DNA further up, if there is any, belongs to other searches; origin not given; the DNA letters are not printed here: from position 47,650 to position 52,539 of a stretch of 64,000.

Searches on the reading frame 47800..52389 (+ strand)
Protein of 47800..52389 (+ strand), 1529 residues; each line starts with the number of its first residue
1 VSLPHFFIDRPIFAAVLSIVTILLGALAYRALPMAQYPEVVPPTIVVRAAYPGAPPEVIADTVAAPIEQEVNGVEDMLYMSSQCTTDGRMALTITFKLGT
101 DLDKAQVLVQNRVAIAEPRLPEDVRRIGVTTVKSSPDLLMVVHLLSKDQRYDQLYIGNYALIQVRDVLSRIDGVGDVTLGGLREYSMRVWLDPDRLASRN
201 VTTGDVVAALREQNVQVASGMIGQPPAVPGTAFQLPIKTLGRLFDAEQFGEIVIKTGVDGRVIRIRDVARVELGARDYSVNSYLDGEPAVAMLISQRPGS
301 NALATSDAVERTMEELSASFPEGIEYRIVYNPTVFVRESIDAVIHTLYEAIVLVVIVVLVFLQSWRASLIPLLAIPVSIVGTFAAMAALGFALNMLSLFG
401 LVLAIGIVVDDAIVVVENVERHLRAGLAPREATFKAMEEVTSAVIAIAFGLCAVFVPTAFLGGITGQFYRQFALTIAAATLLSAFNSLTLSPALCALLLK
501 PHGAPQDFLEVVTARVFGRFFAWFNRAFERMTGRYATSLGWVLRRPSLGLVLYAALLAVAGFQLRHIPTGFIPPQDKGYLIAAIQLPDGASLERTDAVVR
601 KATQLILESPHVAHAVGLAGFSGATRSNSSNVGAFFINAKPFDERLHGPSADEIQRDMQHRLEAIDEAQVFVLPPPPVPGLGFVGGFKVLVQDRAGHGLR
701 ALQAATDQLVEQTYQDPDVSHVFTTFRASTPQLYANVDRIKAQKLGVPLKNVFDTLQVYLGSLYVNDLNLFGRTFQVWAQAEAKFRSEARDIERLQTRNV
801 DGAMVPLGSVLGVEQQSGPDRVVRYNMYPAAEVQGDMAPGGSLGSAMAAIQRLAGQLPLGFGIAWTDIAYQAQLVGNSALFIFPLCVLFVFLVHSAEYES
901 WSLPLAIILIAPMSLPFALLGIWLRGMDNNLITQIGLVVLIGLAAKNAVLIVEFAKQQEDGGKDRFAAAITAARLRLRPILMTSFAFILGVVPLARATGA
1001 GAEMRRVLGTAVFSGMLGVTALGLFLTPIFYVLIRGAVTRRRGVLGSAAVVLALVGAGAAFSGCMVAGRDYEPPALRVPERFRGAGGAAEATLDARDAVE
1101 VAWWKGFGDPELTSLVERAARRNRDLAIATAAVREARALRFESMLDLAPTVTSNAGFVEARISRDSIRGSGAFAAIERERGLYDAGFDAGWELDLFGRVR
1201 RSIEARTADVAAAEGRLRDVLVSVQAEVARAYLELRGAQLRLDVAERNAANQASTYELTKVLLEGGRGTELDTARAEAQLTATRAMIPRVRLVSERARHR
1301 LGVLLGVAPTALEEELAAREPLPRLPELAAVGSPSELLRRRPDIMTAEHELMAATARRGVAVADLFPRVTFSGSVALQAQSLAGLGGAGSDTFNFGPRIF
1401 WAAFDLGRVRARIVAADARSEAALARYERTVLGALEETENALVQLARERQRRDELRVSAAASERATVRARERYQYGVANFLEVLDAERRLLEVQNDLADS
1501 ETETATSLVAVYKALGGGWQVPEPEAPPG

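Call 61: search_protein_families(library=pfam, proteins=[window:47800-52389:+], max_evalue=0.00001)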
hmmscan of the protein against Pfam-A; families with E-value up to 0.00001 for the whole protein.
window:47800-52389:+ (1529 aa): 3 families
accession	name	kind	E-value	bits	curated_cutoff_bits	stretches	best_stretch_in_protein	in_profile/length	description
PF00873.25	ACR_tran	-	0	1153.4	28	1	5-1035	3-1021/1021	AcrB/AcrD/AcrF family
PF02321.23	OEP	-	2.3e-36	125.8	22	2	1336-1516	7-187/187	Outer membrane efflux protein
PF03176.21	MMPL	-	8.5e-10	38.5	20.5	1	347-546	148-330/333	MMPL family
